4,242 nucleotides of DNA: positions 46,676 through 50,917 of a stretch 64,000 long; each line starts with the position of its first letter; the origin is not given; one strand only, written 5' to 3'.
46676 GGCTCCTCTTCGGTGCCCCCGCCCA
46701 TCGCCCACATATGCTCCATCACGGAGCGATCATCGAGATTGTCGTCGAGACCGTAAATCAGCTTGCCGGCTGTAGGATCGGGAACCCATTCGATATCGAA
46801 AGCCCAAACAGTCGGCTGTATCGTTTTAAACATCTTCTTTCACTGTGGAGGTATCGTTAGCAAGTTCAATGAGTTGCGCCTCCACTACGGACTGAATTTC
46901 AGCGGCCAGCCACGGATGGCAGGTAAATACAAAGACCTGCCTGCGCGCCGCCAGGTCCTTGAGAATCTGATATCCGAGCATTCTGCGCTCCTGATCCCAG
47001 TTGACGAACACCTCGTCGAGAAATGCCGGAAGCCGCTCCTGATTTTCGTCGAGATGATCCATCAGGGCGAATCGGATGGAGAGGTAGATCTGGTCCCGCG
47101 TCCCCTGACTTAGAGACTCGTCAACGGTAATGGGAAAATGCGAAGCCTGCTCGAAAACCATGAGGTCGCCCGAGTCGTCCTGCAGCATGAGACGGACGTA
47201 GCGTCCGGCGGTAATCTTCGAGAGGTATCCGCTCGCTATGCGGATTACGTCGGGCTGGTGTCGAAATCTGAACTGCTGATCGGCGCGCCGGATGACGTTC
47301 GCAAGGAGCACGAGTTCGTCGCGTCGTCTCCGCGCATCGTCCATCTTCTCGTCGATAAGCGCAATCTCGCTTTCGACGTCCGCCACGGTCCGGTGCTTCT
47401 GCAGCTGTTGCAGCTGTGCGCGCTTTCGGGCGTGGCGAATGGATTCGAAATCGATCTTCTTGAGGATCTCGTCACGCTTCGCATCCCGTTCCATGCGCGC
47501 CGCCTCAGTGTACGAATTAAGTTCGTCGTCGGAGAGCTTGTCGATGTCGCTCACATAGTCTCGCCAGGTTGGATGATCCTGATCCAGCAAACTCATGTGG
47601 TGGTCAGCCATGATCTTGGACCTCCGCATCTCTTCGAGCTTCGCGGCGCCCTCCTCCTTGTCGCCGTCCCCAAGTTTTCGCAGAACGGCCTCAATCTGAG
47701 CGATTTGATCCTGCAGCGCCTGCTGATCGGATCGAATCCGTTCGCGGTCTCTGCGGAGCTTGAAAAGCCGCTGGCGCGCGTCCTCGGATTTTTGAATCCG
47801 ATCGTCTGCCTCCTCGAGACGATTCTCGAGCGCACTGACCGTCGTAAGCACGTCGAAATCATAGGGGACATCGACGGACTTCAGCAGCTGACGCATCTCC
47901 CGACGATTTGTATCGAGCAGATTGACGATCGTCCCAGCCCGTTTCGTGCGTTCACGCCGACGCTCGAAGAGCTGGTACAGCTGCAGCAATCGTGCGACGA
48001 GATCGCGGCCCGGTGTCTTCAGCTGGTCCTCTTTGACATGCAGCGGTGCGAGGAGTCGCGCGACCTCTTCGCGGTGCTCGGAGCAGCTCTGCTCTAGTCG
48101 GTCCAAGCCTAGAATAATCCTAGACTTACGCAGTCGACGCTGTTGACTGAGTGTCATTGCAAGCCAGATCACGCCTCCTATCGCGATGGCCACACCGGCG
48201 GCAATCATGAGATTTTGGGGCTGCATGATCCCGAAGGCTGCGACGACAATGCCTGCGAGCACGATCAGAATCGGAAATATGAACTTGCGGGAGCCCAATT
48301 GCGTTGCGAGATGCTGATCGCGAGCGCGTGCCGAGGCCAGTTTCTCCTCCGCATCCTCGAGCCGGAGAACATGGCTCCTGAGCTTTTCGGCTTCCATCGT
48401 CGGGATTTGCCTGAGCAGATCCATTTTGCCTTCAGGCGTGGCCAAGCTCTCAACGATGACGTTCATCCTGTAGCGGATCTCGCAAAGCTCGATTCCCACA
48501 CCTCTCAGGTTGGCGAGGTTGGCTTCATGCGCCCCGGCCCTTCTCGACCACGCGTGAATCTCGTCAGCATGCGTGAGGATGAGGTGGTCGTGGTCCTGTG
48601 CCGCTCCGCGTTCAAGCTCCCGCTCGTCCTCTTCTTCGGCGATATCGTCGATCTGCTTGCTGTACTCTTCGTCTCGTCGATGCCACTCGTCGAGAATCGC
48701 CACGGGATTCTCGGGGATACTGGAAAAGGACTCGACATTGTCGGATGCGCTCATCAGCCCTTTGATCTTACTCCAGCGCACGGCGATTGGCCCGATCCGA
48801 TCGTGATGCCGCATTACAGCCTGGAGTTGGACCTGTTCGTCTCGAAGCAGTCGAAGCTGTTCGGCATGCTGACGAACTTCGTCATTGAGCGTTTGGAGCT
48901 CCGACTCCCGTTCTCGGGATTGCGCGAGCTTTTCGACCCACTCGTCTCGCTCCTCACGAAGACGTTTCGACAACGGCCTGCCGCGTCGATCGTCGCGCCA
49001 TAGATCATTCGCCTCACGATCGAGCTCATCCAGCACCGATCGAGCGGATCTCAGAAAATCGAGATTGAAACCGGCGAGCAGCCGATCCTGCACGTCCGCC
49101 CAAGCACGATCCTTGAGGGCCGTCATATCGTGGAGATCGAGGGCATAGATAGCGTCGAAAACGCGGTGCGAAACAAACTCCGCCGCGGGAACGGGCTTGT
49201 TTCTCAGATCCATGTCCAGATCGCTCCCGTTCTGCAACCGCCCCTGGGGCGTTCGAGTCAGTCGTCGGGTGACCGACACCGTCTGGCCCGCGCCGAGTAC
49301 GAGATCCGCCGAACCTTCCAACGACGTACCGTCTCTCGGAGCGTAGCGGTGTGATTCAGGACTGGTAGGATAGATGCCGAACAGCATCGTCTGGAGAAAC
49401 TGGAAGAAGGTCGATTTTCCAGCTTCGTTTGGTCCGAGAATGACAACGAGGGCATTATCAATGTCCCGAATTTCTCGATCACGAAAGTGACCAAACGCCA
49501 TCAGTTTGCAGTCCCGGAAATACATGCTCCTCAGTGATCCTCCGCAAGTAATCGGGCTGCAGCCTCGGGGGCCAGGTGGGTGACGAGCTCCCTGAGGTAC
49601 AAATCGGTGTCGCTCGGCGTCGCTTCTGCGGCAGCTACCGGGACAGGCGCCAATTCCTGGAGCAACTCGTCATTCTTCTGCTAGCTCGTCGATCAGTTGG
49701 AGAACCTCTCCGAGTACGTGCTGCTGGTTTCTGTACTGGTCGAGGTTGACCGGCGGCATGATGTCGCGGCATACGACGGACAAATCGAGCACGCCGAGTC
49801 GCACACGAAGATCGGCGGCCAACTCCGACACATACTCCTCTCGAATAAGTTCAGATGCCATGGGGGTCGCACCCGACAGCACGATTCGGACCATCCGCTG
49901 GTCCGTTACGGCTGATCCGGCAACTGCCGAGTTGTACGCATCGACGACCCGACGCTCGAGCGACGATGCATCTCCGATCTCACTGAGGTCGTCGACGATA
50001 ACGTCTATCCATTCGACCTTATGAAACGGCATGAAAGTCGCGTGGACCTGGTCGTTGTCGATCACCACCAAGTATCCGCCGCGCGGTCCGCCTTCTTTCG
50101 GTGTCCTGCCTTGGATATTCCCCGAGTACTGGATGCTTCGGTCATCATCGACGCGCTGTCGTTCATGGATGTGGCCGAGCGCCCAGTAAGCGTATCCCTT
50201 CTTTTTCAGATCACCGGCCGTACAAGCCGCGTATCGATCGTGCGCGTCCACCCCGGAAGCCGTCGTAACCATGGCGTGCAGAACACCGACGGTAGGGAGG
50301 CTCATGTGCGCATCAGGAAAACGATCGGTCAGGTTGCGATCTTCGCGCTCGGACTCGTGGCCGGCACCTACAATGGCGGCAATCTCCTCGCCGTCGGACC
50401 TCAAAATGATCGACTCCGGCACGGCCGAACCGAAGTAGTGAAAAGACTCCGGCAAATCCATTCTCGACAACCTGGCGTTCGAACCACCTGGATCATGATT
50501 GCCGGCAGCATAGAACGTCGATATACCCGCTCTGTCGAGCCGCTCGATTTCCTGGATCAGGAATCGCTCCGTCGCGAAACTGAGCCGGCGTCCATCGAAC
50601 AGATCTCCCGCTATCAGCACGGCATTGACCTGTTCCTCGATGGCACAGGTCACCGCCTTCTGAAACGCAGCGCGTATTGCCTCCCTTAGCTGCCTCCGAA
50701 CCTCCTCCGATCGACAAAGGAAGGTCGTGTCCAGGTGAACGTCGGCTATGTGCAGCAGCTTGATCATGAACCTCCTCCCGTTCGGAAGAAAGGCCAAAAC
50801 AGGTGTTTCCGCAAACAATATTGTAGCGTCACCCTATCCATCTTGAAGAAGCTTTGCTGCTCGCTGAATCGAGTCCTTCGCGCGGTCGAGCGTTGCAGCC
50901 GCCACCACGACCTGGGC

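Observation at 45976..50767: SbcD-like / membrane-anchored SMC-like ATPase / PolB-type DEDDy exonuclease operon: a yhaO-yhaN-type module with a non-orthologous third nuclease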

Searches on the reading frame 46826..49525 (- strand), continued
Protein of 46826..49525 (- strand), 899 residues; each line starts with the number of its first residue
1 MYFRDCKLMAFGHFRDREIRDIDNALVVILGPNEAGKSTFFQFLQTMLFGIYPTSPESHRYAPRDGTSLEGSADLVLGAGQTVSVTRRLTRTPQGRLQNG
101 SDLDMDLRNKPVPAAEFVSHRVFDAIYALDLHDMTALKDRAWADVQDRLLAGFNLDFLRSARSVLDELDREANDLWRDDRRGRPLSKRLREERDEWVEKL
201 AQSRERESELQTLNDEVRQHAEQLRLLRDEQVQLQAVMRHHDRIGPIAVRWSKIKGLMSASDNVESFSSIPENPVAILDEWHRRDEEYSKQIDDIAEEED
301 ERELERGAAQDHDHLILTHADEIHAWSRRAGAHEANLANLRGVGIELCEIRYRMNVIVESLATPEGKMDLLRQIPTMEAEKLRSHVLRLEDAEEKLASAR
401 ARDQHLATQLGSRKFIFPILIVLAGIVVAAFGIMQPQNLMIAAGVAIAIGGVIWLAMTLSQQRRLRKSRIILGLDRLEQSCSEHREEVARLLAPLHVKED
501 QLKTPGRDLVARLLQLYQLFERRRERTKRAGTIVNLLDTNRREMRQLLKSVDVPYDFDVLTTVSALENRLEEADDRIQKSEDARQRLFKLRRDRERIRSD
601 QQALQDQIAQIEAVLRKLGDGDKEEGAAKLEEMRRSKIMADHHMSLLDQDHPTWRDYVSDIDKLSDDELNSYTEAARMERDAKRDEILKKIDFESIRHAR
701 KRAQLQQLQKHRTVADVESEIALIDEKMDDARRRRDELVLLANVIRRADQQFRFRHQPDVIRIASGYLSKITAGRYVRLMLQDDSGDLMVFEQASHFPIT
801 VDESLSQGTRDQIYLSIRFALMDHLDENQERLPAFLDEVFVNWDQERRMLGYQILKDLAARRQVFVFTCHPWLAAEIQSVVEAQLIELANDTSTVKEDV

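Call 66: search_protein_families(library=pfam, proteins=[L148:10484-11428:+, L129:10768-11700:+, L120:7273-7851:+, L111:3698-4480:+, L099:3741-4466:+, L118:6687-8009:+, L114:6133-7554:+, L164:6220-7839:+, L125:10968-11993:+, L173:10742-11692:+], max_evalue=0.0001)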
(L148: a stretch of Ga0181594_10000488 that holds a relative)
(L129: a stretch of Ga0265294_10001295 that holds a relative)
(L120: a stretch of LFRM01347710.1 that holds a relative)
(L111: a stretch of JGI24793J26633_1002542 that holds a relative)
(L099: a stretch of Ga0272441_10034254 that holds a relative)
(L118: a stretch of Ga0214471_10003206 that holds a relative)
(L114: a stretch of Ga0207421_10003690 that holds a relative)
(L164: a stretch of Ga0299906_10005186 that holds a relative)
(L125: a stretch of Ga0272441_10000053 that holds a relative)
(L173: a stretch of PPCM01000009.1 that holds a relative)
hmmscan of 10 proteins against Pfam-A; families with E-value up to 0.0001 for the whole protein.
L148:10484-11428:+ (315 aa): 7 families
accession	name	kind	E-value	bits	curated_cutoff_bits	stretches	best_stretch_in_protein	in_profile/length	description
PF00561.26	Abhydrolase_1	-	4.4e-28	99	25.8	1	60-299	2-245/245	alpha/beta hydrolase fold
PF12697.13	Abhydrolase_6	-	1.2e-27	98.4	26.3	1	62-300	2-212/217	Alpha/beta hydrolase family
PF12146.15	Hydrolase_4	-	2.4e-17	63.5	27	1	57-292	3-232/239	Serine aminopeptidase, S33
PF00975.26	Thioesterase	-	1.4e-10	42.3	26.4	1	62-165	4-105/226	Thioesterase domain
PF06342.18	DUF1057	-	2.9e-06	27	21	1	86-167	64-140/297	Alpha/beta hydrolase of unknown function (DUF1057)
PF07819.20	PGAP1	-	5.6e-05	23.4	24.3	0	124-166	90-131/233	PGAP1-like alpha/beta domain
PF02230.22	Abhydrolase_2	-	7.4e-05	23.1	23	0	233-282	137-185/217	Phospholipase/Carboxylesterase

L129:10768-11700:+ (311 aa): 1 family
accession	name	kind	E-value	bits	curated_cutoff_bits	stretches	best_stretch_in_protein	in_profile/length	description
PF01522.26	Polysacc_deac_1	-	1.9e-28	99.4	23.1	1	111-226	3-117/124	Polysaccharide deacetylase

L120:7273-7851:+ (193 aa): 2 families
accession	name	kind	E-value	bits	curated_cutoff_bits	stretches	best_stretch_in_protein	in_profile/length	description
PF00881.29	Nitroreductase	-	1.1e-31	110.7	23.5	2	25-77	2-54/167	Nitroreductase family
PF14512.11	TM1586_NiRdase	-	1.3e-15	58.1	27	2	41-76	158-193/215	Putative TM nitroreductase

L111:3698-4480:+ (261 aa): 0 families

L099:3741-4466:+ (242 aa): 5 families
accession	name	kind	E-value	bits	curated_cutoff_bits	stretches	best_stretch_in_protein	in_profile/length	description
PF13419.12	HAD_2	-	4.2e-36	125.1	23.8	1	22-193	3-176/178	Haloacid dehalogenase-like hydrolase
PF00702.32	Hydrolase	-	3e-26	93.4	26.4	1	17-187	1-189/191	haloacid dehalogenase-like hydrolase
PF13242.12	Hydrolase_like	-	2.4e-09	37.4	22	1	151-208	3-62/75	HAD-hyrolase-like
PF12710.13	HAD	-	1.6e-06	29.1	27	1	22-186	3-189/189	haloacid dehalogenase-like hydrolase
PF08282.18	Hydrolase_3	-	9.4e-05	22.7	20.9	0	157-188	191-222/255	haloacid dehalogenase-like hydrolase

L118:6687-8009:+ (441 aa): 0 families

L114:6133-7554:+ (474 aa): 1 family
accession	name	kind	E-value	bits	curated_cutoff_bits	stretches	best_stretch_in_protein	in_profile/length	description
PF02384.22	N6_Mtase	-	3.7e-23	82.8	20.4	1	237-468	30-277/311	N-6 DNA Methylase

L164:6220-7839:+ (540 aa): 0 families

L125:10968-11993:+ (342 aa): 0 families

L173:10742-11692:+ (317 aa): 1 family
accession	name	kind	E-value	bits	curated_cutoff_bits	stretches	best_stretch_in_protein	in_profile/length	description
PF04205.19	FMN_bind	-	2.3e-09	38.2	22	0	213-314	5-77/77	FMN-binding domain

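Call 70: predict_structure(alignment_id=A3)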
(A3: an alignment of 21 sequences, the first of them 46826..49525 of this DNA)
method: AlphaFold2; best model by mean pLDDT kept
length: 899 residues; sequences in the alignment: 21
mean_pLDDT: 85.0   pTM: 0.46
mean pLDDT of the five models: 85.0, 81.8, 81.6, 81.4, 79.3
residues with pLDDT >= 90: 374; 70-90: 423; 50-70: 93; < 50: 9
segments of 3 or more residues with pLDDT < 50: 891-899
pLDDT, mean of each block of 10 residues (from residue 1): 94 88 92 80 94 90 89 92 93 89 84 92 87 66 63 63 88 83 87 93 90 89 86 72 65 67 70 82 91 92 89 93 92 92 94 93 88 88 90 88 79 69 82 75 82 83 78 85 89 86 84 92 94 94 92 85 92 94 92 92 89 83 79 75 70 69 61 65 83 87 88 90 95 94 91 88 93 91 83 86 84 89 91 92 89 91 93 92 86 37
secondary structure, 60 per line:
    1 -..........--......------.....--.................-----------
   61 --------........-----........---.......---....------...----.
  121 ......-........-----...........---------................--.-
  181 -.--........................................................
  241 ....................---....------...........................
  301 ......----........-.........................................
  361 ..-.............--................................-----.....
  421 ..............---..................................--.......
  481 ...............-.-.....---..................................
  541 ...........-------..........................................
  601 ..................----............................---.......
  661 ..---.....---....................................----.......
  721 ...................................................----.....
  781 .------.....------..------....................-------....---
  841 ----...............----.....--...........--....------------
elements in order (helices of 4 or more, strands of 3 or more residues): E2-11 E14-19 E26-30 H33-49 E69-76 E82-89 E93-99 E103-106 H120-126 E128-130 H131-135 H141-151 H161-176 H185-260 H264-267 H274-306 H311-318 H320-361 H364-376 H379-410 H416-434 H438-471 H474-495 H499-503 H507-551 H559-618 H623-650 H654-662 H666-670 H674-709 H714-771 E776-781 E788-792 H807-826 E834-837 H845-859 E864-868 H871-881 E884-887

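Call 72: fold_search(model_id=the predicted structure, library=pdb)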
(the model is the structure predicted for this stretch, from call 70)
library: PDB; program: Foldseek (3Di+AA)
matches with E <= 10: 1260; with E <= 0.001: 112
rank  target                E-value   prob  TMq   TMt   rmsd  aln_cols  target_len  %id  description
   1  7zr1_D                3.1e-18  1.00  0.31  0.35  102.6       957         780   12  Chaetomium thermophilum Mre11-Rad50-Nbs1 complex bound to ATPyS (composite structure) (released 2023-01-11)
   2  7zr1_C                1.4e-16  1.00  0.30  0.34  103.4       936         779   12  Chaetomium thermophilum Mre11-Rad50-Nbs1 complex bound to ATPyS (composite structure) (released 2023-01-11)
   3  8i4x_B                1.8e-15  1.00  0.28  0.25  118.3      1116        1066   13  Cryo-EM structure of 5-subunit Smc5/6 (released 2024-06-26)
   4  9gm6_A                1.6e-14  1.00  0.22  0.19  54.5      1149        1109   14  MukBEF in a nucleotide-bound state with open neck gate (heads core) (released 2025-03-26)
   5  8i13_B                1.3e-13  1.00  0.27  0.24  114.7      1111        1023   12  Cryo-EM structure of 6-subunit Smc5/6 (released 2024-06-26)
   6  9gm9_A                1.4e-13  1.00  0.22  0.20  46.5      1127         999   14  MukBEF in a DNA capture state (released 2025-03-26)
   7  9gm6_B                2.0e-13  1.00  0.21  0.17  54.8      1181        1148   14  MukBEF in a nucleotide-bound state with open neck gate (heads core) (released 2025-03-26)
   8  7yqh_B                5.8e-13  1.00  0.28  0.24  114.7      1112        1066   12  Cryo-EM structure of 8-subunit Smc5/6 (released 2024-01-31)
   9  6yvu_B                6.8e-13  1.00  0.25  0.19  112.3      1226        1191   12  Condensin complex from S.cerevisiae ATP-free apo non-engaged state (released 2020-07-15)
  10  7nyw_B                9.7e-13  1.00  0.19  0.19  47.2      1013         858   13  Cryo-EM structure of the MukBEF-MatP-DNA head module (released 2021-07-07)
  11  7qcd_A                5.3e-12  1.00  0.21  0.18  125.0      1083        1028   12  CryoEM structure of the Smc5/6-holocomplex (composite structure) (released 2022-09-21)
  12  9gm7_A                4.0e-11  1.00  0.19  0.13  76.7      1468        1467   11  MukBEF in a nucleotide-bound state with open neck gate (monomer) (released 2025-03-26)
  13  7qcd_B                4.9e-11  1.00  0.23  0.21  121.3      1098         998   12  CryoEM structure of the Smc5/6-holocomplex (composite structure) (released 2022-09-21)
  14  6yvu_A                1.1e-10  1.00  0.20  0.17  108.9      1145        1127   12  Condensin complex from S.cerevisiae ATP-free apo non-engaged state (released 2020-07-15)
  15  7nyx_A                1.2e-10  1.00  0.18  0.11  65.9      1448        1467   12  Cryo-EM structure of the MukBEF-MatP-DNA monomer (closed conformation) (released 2021-07-07)
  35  3qku_A                6.4e-06  1.00  0.14  0.33   6.2       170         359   18  Mre11 Rad50 binding domain in complex with Rad50 and AMP-PNP (released 2011-03-30)
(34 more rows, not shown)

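Call 74: find_encoding_contigs(protein=P0281, flank=10000, max_places=1)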
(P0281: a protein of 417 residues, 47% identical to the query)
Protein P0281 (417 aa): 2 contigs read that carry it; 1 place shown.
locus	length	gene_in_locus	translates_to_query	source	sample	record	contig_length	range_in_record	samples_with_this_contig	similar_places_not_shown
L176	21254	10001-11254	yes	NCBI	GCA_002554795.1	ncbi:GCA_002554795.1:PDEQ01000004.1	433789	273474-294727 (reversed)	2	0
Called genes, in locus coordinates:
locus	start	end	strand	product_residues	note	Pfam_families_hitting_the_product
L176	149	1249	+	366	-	-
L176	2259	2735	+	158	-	-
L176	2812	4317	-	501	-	PF02074:Peptidase_M32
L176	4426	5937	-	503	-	PF04069:OpuAC, PF00528:BPD_transp_1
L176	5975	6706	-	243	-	PF03193:RsgA_GTPase (weak), PF00005:ABC_tran, PF13304:AAA_21 (faint)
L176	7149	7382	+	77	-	PF12802:MarR_2 (weak), PF25212:HVO_A0114 (weak)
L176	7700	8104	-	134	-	PF11964:SpoIIAA-like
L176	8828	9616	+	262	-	PF04338:DUF481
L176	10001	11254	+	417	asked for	PF00149:Metallophos, PF12850:Metallophos_2 (weak)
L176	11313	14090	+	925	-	PF13476:AAA_23, PF13514:AAA_27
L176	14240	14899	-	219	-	PF07638:Sigma70_ECF (weak), PF04542:Sigma70_r2, PF04545:Sigma70_r4, PF08281:Sigma70_r4_2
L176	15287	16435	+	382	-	PF01112:Asparaginase_2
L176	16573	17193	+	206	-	-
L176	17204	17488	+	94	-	PF01713:Smr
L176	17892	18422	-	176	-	-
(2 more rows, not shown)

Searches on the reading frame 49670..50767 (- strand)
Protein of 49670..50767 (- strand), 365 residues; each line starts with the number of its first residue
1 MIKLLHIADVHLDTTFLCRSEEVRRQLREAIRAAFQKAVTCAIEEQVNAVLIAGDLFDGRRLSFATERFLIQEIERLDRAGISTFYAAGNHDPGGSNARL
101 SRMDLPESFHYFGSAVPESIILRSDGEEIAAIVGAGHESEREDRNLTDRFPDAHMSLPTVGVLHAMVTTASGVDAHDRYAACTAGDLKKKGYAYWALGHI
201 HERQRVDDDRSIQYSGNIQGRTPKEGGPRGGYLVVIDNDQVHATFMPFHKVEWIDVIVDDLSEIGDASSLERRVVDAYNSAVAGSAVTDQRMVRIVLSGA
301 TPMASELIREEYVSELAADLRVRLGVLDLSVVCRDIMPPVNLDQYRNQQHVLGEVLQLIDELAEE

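Call 4: search_protein_families(library=pfam, proteins=[window:49670-50767:-], max_evalue=0.01)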
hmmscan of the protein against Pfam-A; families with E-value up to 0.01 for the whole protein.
window:49670-50767:- (365 aa): 2 families
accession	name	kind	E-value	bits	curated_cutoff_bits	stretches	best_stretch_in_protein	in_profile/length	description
PF00149.33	Metallophos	-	4.3e-12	47.3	21.5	1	3-202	2-190/191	Calcineurin-like phosphoesterase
PF12850.12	Metallophos_2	-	4.1e-05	24.1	27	1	3-204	2-120/154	Calcineurin-like phosphoesterase superfamily domain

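Call 5: search_protein_families(library=padloc, proteins=[window:49670-50767:-], max_evalue=0.01)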
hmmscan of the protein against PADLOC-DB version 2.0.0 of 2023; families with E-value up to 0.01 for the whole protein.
window:49670-50767:- (365 aa): 1 family
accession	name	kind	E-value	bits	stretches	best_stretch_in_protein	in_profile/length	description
PDLC00736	Effector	-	0.0051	13.8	0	5-92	6-85/561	Endonuclease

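Call 6: search_protein_families(library=ncbifam, proteins=[window:49670-50767:-], max_evalue=0.01)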
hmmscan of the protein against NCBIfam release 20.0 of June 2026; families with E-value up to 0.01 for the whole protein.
window:49670-50767:- (365 aa): 11 families
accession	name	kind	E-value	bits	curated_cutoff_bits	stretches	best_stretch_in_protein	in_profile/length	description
NF041029.1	Mre11_Pyroc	equivalog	2.8e-17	62.7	600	2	3-108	2-100/438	DNA double-strand break repair protein Mre11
TIGR00619.1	sbcd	subfamily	5.9e-15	55.7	77.65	1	3-93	2-87/252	exonuclease subunit SbcD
NF041031.1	Mre11_Sulfo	equivalog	2.2e-14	53.5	500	1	4-207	2-196/374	DNA double-strand break repair protein Mre11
NF008206.2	PRK10966.1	equivalog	2.4e-12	46.6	450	1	3-92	2-85/380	exonuclease subunit SbcD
NF041030.1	Mre11_Halo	equivalog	2.1e-10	40.3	550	1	1-242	1-224/361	DNA double-strand break repair protein Mre11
NF041754.1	sbcd_Bac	equivalog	3.7e-07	29.7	750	1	3-127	2-123/390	exonuclease subunit SbcD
NF041753.2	sbcd_Staph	equivalog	5e-07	28.9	480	0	194-264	205-276/375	exonuclease subunit SbcD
TIGR03729.1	acc_ester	subfamily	0.00064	19.2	148.25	1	35-93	21-73/239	putative phosphoesterase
TIGR04123.1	P_estr_lig_assc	hypoth_equivalog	0.0011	18.4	150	1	3-93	22-110/207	ligase-associated DNA damage response endonuclease PdeM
NF053862.1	DS9_1_antiphage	equivalog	0.0026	16.7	420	1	4-92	196-288/486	anti-phage phosphoesterase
NF003743.0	PRK05340.1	equivalog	0.0027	16.9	134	1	28-92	16-82/242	UDP-2,3-diacylglucosamine diphosphatase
